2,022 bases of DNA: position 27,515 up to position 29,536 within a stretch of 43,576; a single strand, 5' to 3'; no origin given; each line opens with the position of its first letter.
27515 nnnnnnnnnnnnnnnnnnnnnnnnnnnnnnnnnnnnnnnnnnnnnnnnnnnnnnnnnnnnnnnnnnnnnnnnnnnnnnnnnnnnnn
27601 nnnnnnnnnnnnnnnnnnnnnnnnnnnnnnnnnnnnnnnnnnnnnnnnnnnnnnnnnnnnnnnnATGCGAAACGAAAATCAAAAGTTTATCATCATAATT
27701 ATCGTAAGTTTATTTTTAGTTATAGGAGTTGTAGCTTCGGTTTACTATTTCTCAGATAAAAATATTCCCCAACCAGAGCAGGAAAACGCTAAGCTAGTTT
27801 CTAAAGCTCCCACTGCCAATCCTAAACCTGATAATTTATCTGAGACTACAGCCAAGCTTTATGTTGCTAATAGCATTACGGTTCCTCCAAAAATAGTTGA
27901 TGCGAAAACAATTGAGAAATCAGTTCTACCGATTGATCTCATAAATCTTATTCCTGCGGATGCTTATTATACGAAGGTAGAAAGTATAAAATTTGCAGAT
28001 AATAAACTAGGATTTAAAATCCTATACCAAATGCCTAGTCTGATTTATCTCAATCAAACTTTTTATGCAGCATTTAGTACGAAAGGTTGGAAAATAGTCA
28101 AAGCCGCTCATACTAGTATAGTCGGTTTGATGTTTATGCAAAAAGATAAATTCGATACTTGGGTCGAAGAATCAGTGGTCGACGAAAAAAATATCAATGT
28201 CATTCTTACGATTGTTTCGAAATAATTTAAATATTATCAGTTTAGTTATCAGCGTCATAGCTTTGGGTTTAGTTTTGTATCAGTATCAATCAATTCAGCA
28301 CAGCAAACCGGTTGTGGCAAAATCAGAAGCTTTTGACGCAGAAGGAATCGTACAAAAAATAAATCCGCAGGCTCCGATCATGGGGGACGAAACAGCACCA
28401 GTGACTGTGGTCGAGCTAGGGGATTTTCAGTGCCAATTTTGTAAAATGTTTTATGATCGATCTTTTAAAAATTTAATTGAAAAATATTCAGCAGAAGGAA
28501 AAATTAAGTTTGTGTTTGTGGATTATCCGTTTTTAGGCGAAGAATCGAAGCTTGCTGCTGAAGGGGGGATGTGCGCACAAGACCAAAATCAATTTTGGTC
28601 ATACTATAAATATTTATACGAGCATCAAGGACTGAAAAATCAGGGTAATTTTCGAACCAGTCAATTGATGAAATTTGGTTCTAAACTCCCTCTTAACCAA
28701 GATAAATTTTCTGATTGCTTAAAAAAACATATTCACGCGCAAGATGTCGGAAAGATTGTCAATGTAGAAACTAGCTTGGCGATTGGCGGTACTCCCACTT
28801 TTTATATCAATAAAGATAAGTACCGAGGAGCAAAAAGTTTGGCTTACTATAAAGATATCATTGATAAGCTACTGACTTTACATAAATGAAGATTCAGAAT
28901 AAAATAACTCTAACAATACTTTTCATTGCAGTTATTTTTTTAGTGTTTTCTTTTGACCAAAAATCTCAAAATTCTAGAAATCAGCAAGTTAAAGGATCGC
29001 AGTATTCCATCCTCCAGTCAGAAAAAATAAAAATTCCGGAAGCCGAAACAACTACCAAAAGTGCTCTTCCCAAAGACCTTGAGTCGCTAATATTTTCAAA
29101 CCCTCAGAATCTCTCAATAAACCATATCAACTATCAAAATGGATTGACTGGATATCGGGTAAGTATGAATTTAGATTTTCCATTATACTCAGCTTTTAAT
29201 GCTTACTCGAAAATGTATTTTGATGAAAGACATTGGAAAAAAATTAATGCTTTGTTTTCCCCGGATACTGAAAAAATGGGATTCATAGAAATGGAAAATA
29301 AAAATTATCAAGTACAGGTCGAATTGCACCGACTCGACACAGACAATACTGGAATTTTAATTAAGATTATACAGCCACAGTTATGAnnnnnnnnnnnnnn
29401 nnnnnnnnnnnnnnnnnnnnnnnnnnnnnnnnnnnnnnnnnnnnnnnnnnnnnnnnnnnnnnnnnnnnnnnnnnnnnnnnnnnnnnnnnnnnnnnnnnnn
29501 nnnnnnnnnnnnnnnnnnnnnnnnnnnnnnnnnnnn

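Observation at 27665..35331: Duplicated 'P-protein plus YQ-adhesin' module wired to DsbA and translationally coupled to three minor pilins: candidate pilus-tip adhesin system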

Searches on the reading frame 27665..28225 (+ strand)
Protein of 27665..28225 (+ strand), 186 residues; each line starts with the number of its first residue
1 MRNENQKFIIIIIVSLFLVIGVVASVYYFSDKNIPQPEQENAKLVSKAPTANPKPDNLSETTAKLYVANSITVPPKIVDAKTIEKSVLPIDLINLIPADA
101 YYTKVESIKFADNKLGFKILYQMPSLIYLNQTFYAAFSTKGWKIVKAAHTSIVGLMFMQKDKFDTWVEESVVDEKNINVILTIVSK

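Call 5: search_protein_families(library=pfam, proteins=[window:27665-28225:+], max_evalue=0.1)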
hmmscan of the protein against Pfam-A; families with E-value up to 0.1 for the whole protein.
window:27665-28225:+ (186 aa): 1 family
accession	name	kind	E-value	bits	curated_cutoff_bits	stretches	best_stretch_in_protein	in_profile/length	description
PF17870.6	Insulin_TMD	-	0.049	14.2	33.4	0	6-32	15-41/47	Insulin receptor trans-membrane segment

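Call 17: search_protein_families(library=ncbifam, proteins=[window:27665-28225:+], max_evalue=0.1)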
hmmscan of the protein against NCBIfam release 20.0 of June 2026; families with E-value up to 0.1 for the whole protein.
window:27665-28225:+ (186 aa): 1 family
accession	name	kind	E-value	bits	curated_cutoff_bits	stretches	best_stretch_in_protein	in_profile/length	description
NF004285.1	PRK05696.1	equivalog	0.00076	19.3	179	1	4-51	16-63/171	flagellar basal body-associated protein FliL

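Call 18: find_homologous_proteins(query=A1, max_evalue=0.001)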
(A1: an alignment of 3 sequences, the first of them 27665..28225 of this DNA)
Query A1 (3 sequences) (186 aa, profile of the alignment): 3 proteins with E <= 0.001 among 3240 candidates.
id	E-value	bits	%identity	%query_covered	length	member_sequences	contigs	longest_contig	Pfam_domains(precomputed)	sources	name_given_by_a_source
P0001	1.3e-72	261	100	100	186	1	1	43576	-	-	-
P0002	7.6e-71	255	26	68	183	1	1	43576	-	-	-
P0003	2.8e-69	250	25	59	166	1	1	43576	-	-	-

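Call 31: search_protein_representatives(alignment_id=A1)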
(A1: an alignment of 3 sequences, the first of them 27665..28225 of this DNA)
Query: 3 sequences, 177 profile positions. Proteins with E-value up to 0.001 (for the whole library): 324; up to 1e-10: 81; up to 1e-30: 4. The best 150 are listed.
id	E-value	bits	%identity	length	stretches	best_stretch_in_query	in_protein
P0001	4.1e-73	261.1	-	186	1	1-173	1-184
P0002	2.4e-71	255.3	-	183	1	1-176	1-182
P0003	9.0e-70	250.2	-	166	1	1-176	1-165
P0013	7.9e-31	123.3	-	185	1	1-172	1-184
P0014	8.4e-29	116.7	-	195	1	1-173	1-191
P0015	9.5e-29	116.6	-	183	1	1-174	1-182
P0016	5.4e-22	94.6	-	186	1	1-174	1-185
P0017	1.9e-21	92.8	-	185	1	4-174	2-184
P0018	3.1e-20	88.8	-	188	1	1-174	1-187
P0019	9.2e-20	87.3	-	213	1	12-173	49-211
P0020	1.5e-19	86.6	-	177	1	1-175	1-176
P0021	2.0e-19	86.2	-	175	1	4-176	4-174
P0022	3.6e-19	85.4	-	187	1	1-173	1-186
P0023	1.9e-18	83.0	-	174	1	10-174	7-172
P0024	2.2e-18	82.8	-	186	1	1-174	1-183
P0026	5.1e-17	78.4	-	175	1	13-171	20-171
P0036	4.6e-14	68.7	-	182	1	6-172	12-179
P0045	9.0e-13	64.5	-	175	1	10-173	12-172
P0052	2.9e-12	62.9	-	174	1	6-170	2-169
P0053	3.1e-12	62.8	-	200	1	3-170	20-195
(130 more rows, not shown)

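Call 34: search_protein_families(library=pfam, alignment_id=A3, max_evalue=0.01)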
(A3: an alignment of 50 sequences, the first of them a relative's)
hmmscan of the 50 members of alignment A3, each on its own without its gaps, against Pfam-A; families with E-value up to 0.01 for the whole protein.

A. member 1, P0001 (186 aa): 0 families

B. families by the number of members that match (of 50 scanned): 8 families
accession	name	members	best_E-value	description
PF08999.15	SP_C-Propep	1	0.00098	Surfactant protein C, N terminal propeptide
PF20517.3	TMEM127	1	0.0052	Transmembrane protein 127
PF15438.11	Phyto-Amp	1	0.0067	Antigenic membrane protein of phytoplasma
PF12092.13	DUF3568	1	0.0074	Protein of unknown function (DUF3568)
PF09911.14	DUF2140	1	0.0082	Uncharacterized protein conserved in bacteria (DUF2140)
PF06024.17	Orf78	1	0.0083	Orf78 (ac78)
PF12685.13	SpoIIIAH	1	0.0087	SpoIIIAH-like protein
PF05961.16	Chordopox_A13L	1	0.009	Chordopoxvirus A13L protein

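Call 35: search_solved_structures(query=A3, max_evalue=1)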
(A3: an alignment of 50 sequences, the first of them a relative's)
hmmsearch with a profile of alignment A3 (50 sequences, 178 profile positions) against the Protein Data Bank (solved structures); distinct sequences matched with E-value up to 1: 13.
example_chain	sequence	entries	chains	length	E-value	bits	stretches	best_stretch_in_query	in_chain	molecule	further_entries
5zzk_A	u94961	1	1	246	0.025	17.5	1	4-37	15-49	Monofunctional glycosyltransferase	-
3vmq_A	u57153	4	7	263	0.03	17.3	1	4-37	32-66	Monofunctional glycosyltransferase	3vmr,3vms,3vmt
9hmf_O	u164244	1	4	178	0.069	16.1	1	4-46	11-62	Flagellar protein FliL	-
5a2f_A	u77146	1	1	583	0.073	16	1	10-55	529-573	CD166 ANTIGEN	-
5nc6_B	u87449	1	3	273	0.37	13.7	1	8-54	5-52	Peptidoglycan N-acetylglucosamine deacetylase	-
7avh_A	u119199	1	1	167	0.38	13.7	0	77-95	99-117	LPXTG cell wall surface protein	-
3wxp_A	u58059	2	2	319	0.68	12.8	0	10-54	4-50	Endoglucanase A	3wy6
3wr0_A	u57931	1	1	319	0.68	12.8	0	10-54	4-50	Endoglucanase A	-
3vgi_A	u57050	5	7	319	0.68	12.8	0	10-54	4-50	Endoglucanase A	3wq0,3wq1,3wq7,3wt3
8fk7_A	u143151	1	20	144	0.7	12.8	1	6-46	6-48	Flagellin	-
6y9m_A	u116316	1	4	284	0.7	12.8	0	27-103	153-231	Glycoprotein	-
6y9l_B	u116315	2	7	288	0.73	12.7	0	27-103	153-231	Glycoprotein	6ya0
6ncl_a0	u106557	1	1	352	0.91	12.4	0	5-37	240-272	P14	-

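Call 41: find_homologous_proteins(query=A3, max_evalue=0.00001)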
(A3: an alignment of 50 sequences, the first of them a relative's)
Query A3 (50 sequences) (186 aa, profile of the alignment): 3 proteins with E <= 0.00001 among 3984 candidates.
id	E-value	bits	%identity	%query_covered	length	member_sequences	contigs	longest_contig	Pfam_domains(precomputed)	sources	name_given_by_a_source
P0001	2.6e-44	169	100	100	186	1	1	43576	-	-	-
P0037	8.3e-36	141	18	91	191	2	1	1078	-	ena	-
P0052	1.0e-33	135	-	-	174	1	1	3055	-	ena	-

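Call 42: find_encoding_contigs(protein=P0013, flank=10000)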
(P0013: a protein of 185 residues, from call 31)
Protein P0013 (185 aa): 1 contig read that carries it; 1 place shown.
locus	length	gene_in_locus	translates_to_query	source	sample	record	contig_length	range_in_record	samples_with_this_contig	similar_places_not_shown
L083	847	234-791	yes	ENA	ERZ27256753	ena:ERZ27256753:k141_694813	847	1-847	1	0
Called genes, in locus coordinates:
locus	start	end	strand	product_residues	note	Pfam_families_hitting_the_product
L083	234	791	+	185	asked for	-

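Call 43: find_encoding_contigs(protein=P0052, flank=10000)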
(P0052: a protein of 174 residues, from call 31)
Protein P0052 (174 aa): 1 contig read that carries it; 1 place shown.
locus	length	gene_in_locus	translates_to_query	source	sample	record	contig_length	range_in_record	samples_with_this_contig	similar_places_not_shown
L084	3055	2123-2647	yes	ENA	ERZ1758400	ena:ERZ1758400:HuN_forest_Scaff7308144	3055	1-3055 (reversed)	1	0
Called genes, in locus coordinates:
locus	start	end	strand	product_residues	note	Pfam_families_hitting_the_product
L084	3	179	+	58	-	?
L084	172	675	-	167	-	PF03640:Lipoprotein_15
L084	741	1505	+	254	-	PF13462:Thioredoxin_4, PF01323:DSBA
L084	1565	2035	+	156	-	-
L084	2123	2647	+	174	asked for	-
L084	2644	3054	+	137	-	?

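Call 47: predict_structure(alignment_id=A3)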
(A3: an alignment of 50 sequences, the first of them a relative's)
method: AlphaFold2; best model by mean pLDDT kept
length: 186 residues; sequences in the alignment: 50
mean_pLDDT: 93.9   pTM: 0.75
mean pLDDT of the five models: 93.9, 93.6, 93.5, 93.2, 93.0
residues with pLDDT >= 90: 159; 70-90: 14; 50-70: 13; < 50: 0
segments of 3 or more residues with pLDDT < 50: none
pLDDT, mean of each block of 10 residues (from residue 1): 81 97 94 68 76 95 98 98 98 98 98 98 98 98 98 98 98 98 98
secondary structure, 60 per line:
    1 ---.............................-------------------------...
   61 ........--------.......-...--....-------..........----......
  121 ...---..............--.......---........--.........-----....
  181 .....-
elements in order: H4-32 H58-68 E77-83 H90-93 E101-110 E115-123 H127-140 E143-149 E153-160 E163-171 E177-185

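Call 51: fold_search(model_id=the predicted structure, library=pdb)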
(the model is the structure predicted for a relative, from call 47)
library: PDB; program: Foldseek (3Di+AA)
matches with E <= 10: 708; with E <= 0.001: 0
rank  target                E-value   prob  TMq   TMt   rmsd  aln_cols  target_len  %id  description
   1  2nwi_B                7.0e-02  0.18  0.16  0.19  13.8       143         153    8  Crystal structure of protein AF1396 from Archaeoglobus fulgidus, Pfam DUF98 (released 2006-11-21)
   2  6e8a_A                7.8e-02  0.98  0.37  0.44   7.7       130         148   10  Crystal structure of DcrB from Salmonella enterica at 1.92 Angstroms resolution (released 2018-10-31)
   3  4esq                  9.1e-02  0.85  0.30  0.29   9.4       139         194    4  Crystal structure of the extracellular domain of PknH from Mycobacterium tuberculosis (released 2012-07-18)
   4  7ui9_t                9.6e-02  0.11  0.16  0.15  17.8       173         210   13  Core Mediator-PICearly (Copy A) (released 2023-02-15)
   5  1vr8                  1.0e-01  0.89  0.30  0.38   5.4       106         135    8  Crystal structure of GTP binding regulator (TM1622) from Thermotoga Maritima at 1.75 A resolution (released 2005-03-15)
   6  9mkb_AB               1.1e-01  0.07  0.12  0.09  16.2       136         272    8  Structure of the bacteriophage T4 portal-neck-tail complex (released 2025-12-24)
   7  7cu8_A                1.3e-01  0.92  0.34  0.33   6.5       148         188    9  Crystal structure of the soluble domain of TiME protein from Mycobacterium tuberculosis (released 2021-08-25)
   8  6e8a_B                1.4e-01  0.92  0.34  0.43   8.0       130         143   12  Crystal structure of DcrB from Salmonella enterica at 1.92 Angstroms resolution (released 2018-10-31)
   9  3lyd_A                1.5e-01  0.89  0.33  0.38  10.3       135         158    6  Crystal structure of Putative uncharacterized protein from Jonesia denitrificans (released 2010-03-09)
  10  7ztr                  1.5e-01  0.57  0.29  0.24  10.6       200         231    8  Crystal structure of the carotenoid-binding protein domain from silkworm Bombyx mori (BmCBP) in the apoform, W232F mutan (released 2022-10-26)
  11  7cu9_A                1.6e-01  0.89  0.33  0.32   6.6       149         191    7  Crystal structure of the soluble domain of TiME protein from Mycobacterium smegmatis (released 2021-08-25)
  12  7cu9_B                1.6e-01  0.89  0.34  0.33   6.5       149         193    7  Crystal structure of the soluble domain of TiME protein from Mycobacterium smegmatis (released 2021-08-25)
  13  2nwi_F                1.7e-01  0.12  0.16  0.18  13.1       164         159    7  Crystal structure of protein AF1396 from Archaeoglobus fulgidus, Pfam DUF98 (released 2006-11-21)
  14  4h4g_I                1.8e-01  0.18  0.19  0.23   9.1       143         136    9  Crystal Structure of (3R)-hydroxymyristoyl-[acyl-carrier-protein] dehydratase from Burkholderia thailandensis E264 (released 2012-10-03)
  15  7cu8_E                1.9e-01  0.87  0.33  0.33   6.6       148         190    9  Crystal structure of the soluble domain of TiME protein from Mycobacterium tuberculosis (released 2021-08-25)
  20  3lyd_B                2.5e-01  0.90  0.36  0.41   5.6       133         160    6  Crystal structure of Putative uncharacterized protein from Jonesia denitrificans (released 2010-03-09)
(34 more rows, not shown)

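Call 69: find_encoding_contigs(protein=P0020, flank=6000, max_places=3)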
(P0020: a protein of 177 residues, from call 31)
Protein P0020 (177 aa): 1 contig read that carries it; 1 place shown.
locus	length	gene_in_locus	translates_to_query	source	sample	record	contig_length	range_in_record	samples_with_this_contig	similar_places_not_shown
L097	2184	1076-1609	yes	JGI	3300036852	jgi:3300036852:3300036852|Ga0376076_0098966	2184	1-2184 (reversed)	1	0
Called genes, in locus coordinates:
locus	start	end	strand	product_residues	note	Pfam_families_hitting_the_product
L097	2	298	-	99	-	?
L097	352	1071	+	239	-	PF13462:Thioredoxin_4, PF13098:Thioredoxin_2, PF01323:DSBA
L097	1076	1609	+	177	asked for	-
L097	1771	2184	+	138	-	?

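Call 70: find_encoding_contigs(protein=P0026, flank=6000, max_places=3)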
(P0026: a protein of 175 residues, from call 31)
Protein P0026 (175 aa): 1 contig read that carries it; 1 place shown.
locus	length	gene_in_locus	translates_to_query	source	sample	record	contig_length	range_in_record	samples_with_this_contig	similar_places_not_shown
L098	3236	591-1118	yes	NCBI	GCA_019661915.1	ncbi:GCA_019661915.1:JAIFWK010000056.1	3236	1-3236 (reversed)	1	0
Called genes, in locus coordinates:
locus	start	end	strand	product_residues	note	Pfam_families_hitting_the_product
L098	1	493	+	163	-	?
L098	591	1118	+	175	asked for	-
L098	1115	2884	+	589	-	PF25788:Ig_Rha78A_N, PF00801:PKD, PF18911:PKD_4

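Call 71: find_encoding_contigs(protein=P0036, flank=6000, max_places=3)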
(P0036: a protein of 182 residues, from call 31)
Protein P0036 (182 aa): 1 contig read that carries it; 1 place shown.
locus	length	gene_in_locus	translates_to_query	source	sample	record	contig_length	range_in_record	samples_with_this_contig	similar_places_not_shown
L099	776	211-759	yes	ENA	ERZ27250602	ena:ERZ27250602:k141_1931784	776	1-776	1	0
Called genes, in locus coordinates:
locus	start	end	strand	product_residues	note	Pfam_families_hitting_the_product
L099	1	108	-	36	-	?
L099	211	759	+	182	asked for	-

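Call 97: find_encoding_contigs(protein=P0014, flank=6000, max_places=3)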
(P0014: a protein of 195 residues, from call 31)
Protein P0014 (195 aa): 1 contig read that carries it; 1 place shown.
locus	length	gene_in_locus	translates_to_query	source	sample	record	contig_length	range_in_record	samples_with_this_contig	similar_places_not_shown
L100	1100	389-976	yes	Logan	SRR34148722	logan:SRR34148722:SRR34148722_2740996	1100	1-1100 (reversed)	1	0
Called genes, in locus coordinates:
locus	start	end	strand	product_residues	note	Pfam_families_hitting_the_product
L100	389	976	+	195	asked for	-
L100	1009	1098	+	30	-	?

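Call 98: find_encoding_contigs(protein=P0015, flank=6000, max_places=3)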
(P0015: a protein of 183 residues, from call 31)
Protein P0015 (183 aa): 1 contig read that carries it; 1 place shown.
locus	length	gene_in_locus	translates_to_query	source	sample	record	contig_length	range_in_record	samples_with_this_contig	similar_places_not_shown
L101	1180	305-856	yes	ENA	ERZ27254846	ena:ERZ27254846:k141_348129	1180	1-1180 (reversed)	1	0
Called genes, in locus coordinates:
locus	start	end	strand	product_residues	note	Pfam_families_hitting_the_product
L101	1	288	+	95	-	?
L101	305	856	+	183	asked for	-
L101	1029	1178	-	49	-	?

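Call 99: find_encoding_contigs(protein=P0045, flank=6000, max_places=3)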
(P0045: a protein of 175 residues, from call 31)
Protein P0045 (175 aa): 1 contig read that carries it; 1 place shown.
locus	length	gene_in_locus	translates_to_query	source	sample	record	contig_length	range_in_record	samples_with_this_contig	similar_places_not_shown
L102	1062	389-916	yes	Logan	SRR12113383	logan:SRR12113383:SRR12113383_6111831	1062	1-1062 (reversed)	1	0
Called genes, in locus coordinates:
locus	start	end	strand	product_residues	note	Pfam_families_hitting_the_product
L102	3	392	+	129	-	?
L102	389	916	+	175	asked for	-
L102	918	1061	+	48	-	?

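Call 100: find_encoding_contigs(protein=P0053, flank=6000, max_places=3)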
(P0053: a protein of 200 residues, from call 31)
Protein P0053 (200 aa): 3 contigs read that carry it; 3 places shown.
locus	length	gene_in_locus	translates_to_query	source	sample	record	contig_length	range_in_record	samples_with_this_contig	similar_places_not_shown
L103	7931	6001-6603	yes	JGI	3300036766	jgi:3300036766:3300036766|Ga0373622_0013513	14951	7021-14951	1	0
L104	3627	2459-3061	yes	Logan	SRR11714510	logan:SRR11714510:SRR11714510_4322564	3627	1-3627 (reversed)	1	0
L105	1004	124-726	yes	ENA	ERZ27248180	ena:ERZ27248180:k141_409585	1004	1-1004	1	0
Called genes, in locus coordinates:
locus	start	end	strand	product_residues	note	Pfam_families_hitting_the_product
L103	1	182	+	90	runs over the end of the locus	-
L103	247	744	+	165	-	PF27226:AF_1845 (weak)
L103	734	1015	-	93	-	-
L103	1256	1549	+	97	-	PF01909:NTP_transf_2, PF18765:Polbeta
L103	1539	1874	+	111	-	PF01934:HepT-like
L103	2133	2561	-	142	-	-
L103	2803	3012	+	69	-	-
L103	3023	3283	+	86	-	PF05015:HigB-like_toxin (faint), PF06769:YoeB_toxin (weak)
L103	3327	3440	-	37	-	-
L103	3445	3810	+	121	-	-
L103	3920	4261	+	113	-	-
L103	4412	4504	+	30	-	-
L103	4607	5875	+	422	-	-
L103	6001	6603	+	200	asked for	-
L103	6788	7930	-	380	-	?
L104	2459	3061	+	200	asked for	-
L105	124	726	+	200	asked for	-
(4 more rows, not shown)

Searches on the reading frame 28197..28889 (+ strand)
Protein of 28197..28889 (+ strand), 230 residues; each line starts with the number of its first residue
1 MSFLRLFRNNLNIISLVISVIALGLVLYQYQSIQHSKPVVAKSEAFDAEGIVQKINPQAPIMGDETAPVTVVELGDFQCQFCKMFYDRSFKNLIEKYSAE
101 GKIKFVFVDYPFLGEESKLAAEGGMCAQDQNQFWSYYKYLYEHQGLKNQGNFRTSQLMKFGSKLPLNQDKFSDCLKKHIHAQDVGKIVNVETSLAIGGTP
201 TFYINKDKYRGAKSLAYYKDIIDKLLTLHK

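Call 5: search_protein_families(library=pfam, proteins=[window:28197-28889:+], max_evalue=0.1)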
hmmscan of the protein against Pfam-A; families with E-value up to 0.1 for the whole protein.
window:28197-28889:+ (230 aa): 2 families
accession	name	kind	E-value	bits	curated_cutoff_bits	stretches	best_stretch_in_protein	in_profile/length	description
PF13462.12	Thioredoxin_4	-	3.5e-27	96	23.2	1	57-224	3-165/165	Thioredoxin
PF01323.26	DSBA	-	3.9e-07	30.5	25.6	1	71-221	2-189/191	DSBA-like thioredoxin domain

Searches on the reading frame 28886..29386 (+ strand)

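Call 5: search_protein_families(library=pfam, proteins=[window:28886-29386:+], max_evalue=0.1)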
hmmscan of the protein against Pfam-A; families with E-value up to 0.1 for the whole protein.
window:28886-29386:+ (166 aa): 2 families
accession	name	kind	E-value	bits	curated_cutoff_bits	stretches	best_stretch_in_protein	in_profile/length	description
PF11396.14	PepSY_like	-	0.032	15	28.3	0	57-101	32-74/83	Putative beta-lactamase-inhibitor-like, PepSY-like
PF15206.11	FAM209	-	0.084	13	27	0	8-54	41-87/149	FAM209 family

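Call 17: search_protein_families(library=ncbifam, proteins=[window:28886-29386:+], max_evalue=0.1)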
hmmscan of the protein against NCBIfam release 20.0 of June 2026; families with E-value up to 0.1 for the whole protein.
window:28886-29386:+ (166 aa): 1 family
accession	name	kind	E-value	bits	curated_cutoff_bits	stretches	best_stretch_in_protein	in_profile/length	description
NF049903.1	FTN_0599_fam_GGCT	exception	0.054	13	480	1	4-61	3-61/266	gamma-glutamylcyclotransferase ChaC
